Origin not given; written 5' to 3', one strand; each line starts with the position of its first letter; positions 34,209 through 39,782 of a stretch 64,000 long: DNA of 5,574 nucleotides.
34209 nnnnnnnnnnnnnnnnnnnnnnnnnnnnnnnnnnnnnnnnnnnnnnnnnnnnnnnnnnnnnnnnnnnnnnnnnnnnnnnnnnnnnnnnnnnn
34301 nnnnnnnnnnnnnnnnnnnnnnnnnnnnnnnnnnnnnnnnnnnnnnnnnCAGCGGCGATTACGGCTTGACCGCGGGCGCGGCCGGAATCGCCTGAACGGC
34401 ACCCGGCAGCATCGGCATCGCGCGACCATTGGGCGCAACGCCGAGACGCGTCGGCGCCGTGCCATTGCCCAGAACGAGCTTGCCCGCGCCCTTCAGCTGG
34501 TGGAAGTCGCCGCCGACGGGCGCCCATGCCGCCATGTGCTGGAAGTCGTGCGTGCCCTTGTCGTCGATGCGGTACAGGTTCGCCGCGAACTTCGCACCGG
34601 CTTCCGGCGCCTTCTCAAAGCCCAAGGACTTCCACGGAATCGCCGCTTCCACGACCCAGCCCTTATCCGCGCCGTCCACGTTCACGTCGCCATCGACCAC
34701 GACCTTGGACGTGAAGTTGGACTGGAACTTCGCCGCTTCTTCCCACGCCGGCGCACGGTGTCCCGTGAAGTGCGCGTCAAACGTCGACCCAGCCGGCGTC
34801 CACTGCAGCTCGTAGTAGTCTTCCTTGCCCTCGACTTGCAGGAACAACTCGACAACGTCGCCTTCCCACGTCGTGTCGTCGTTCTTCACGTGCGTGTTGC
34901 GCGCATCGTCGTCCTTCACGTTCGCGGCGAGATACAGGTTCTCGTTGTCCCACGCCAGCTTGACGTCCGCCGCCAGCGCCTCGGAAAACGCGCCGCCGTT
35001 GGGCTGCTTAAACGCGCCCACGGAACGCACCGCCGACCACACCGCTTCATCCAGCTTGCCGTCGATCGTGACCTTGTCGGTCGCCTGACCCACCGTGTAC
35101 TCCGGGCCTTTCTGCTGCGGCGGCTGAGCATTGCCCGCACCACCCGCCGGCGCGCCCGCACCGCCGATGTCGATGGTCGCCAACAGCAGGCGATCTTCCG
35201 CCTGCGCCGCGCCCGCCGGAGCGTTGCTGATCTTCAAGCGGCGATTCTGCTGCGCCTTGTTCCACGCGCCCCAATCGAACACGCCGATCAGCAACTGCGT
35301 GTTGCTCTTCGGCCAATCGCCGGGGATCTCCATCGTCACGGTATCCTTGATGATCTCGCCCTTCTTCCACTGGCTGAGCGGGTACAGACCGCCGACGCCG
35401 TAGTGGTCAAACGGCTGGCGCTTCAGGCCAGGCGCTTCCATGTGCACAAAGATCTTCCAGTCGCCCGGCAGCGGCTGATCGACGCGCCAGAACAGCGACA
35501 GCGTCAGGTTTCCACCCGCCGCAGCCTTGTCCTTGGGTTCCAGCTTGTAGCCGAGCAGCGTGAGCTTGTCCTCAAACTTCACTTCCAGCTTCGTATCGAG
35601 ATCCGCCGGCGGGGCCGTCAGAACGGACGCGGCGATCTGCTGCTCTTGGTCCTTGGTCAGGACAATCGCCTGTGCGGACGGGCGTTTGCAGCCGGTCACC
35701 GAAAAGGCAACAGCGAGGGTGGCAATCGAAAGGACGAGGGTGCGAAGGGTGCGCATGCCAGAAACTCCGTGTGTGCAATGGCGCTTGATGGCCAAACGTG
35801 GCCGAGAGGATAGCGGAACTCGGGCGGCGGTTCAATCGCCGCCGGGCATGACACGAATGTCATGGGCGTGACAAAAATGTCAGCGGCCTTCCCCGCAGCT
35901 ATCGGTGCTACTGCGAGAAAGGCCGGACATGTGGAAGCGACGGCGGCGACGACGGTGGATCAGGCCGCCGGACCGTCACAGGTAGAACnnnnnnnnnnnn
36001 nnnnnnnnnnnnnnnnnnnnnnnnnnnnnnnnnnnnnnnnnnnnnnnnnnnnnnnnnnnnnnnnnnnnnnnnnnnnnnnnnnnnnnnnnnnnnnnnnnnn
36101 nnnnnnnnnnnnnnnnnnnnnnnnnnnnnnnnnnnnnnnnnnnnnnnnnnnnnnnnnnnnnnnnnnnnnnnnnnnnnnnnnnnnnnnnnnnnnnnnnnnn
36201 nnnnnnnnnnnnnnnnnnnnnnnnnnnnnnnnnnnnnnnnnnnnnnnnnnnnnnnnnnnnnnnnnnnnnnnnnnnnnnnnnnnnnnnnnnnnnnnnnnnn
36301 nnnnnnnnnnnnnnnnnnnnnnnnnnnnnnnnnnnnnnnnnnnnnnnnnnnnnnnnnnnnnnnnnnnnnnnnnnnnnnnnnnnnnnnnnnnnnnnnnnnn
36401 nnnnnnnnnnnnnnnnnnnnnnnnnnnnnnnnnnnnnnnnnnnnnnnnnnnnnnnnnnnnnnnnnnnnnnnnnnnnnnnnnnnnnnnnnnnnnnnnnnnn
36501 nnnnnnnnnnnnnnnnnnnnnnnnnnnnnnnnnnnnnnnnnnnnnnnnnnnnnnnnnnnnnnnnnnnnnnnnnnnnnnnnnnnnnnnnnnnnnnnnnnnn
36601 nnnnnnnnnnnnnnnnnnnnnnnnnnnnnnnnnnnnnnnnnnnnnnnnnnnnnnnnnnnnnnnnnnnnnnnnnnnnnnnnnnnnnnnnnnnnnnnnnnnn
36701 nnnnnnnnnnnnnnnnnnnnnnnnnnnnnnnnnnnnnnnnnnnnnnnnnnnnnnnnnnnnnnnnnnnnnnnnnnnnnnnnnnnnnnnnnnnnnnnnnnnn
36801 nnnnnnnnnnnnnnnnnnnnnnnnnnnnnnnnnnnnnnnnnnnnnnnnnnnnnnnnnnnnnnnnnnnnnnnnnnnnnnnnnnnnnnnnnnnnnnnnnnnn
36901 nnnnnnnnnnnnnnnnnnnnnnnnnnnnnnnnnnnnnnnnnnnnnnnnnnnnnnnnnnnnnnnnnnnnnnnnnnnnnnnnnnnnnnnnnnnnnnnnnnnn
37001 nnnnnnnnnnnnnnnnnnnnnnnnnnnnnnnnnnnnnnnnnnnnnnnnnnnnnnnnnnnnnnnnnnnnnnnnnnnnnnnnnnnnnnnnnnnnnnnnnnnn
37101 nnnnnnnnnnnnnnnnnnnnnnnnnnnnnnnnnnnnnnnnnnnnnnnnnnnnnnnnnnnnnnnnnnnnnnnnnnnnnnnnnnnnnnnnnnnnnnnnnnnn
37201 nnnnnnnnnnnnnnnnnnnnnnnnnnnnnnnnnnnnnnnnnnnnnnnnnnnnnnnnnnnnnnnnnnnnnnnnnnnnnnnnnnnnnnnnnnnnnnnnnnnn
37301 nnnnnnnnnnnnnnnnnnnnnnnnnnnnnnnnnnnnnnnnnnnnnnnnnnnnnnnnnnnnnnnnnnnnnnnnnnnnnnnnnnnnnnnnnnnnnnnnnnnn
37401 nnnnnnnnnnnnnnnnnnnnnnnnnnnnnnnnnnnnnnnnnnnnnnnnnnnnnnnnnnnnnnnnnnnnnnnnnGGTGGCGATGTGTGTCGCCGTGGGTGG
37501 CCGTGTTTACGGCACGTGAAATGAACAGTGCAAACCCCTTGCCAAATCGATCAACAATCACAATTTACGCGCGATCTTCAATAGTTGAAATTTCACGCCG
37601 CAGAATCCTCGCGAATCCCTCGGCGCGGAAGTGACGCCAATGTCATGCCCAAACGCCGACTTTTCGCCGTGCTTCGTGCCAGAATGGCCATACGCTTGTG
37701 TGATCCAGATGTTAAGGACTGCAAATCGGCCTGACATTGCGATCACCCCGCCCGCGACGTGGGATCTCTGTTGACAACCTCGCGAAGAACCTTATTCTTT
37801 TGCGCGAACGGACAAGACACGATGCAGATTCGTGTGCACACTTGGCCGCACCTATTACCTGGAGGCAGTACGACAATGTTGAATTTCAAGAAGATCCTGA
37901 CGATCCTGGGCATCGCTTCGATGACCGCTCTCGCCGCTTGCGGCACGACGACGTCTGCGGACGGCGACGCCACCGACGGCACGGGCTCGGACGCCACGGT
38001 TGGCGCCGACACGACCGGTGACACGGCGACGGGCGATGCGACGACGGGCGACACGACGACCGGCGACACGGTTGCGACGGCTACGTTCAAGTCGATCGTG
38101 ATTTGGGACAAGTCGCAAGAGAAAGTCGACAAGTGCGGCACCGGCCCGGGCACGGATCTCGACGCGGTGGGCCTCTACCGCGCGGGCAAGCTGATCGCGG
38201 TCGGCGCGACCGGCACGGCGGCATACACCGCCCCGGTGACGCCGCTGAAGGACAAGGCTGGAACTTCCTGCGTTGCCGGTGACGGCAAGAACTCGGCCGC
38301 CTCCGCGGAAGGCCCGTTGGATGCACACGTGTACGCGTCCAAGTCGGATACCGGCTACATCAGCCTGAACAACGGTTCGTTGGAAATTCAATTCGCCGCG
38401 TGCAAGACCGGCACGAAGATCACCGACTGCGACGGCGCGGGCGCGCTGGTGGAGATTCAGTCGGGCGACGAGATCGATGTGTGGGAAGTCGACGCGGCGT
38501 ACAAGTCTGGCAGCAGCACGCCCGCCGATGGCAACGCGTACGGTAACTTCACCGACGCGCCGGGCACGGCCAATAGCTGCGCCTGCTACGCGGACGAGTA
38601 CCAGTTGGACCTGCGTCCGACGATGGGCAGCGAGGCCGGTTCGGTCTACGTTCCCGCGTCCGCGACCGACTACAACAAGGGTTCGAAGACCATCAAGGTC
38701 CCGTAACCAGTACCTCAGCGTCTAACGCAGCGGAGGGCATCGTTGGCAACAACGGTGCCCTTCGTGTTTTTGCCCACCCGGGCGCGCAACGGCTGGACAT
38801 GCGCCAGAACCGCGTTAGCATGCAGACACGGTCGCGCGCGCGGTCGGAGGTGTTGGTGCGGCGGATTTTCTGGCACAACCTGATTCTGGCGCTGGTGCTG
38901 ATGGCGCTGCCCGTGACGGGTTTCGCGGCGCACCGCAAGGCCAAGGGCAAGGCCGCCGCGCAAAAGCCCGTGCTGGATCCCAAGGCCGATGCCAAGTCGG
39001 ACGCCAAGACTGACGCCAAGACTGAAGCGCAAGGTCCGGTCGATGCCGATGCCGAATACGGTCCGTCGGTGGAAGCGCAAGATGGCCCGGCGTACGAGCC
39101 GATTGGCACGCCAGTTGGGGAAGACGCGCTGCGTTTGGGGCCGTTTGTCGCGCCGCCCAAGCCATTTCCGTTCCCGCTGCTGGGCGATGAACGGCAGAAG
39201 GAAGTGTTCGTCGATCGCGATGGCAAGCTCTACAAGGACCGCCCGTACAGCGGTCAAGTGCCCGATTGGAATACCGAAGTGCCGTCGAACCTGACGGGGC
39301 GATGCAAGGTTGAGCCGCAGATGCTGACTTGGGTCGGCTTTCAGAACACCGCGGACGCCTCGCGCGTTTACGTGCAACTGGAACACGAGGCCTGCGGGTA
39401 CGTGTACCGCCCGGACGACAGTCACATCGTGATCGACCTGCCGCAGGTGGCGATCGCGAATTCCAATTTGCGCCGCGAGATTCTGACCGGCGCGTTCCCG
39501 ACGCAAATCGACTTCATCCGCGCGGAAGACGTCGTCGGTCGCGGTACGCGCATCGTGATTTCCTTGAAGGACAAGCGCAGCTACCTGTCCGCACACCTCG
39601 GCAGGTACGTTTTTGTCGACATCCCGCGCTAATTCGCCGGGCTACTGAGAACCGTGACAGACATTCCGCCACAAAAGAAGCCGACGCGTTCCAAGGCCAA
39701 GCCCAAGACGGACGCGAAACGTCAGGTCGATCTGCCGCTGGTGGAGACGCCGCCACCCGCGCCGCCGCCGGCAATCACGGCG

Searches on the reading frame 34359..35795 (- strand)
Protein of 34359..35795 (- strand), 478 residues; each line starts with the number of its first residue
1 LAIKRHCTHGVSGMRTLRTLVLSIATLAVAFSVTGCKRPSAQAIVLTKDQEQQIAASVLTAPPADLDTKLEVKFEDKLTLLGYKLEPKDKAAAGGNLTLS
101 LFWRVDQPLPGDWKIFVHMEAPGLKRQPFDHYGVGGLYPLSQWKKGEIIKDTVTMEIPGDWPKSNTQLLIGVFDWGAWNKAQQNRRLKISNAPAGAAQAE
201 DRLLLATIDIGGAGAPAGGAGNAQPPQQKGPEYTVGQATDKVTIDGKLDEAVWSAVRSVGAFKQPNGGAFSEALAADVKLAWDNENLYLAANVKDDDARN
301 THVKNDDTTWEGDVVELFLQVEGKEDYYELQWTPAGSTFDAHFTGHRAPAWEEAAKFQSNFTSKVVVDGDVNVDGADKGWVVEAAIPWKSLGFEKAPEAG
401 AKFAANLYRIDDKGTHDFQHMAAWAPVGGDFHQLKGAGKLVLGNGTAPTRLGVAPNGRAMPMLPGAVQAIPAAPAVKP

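Call 6: search_protein_families(library=pfam, proteins=[window:34359-35795:-], max_evalue=0.001)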
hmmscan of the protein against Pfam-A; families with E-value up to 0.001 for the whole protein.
window:34359-35795:- (478 aa): 2 families
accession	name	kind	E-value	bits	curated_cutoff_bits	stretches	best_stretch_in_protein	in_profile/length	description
PF06452.16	CBM9_1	-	1.7e-18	67.6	23.4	1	244-442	1-182/185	Carbohydrate family 9 binding domain-like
PF16011.10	CBM9_2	-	5.2e-08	33.3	25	1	276-433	31-190/199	Carbohydrate-binding family 9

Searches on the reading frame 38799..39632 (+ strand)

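Call 6: search_protein_families(library=pfam, proteins=[window:38799-39632:+], max_evalue=0.001)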
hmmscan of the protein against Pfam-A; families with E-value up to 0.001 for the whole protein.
window:38799-39632:+ (277 aa): 1 family
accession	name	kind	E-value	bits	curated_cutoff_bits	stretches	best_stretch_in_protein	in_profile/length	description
PF11741.13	AMIN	-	0.00023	21.6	20.5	1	181-259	4-81/101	AMIN domain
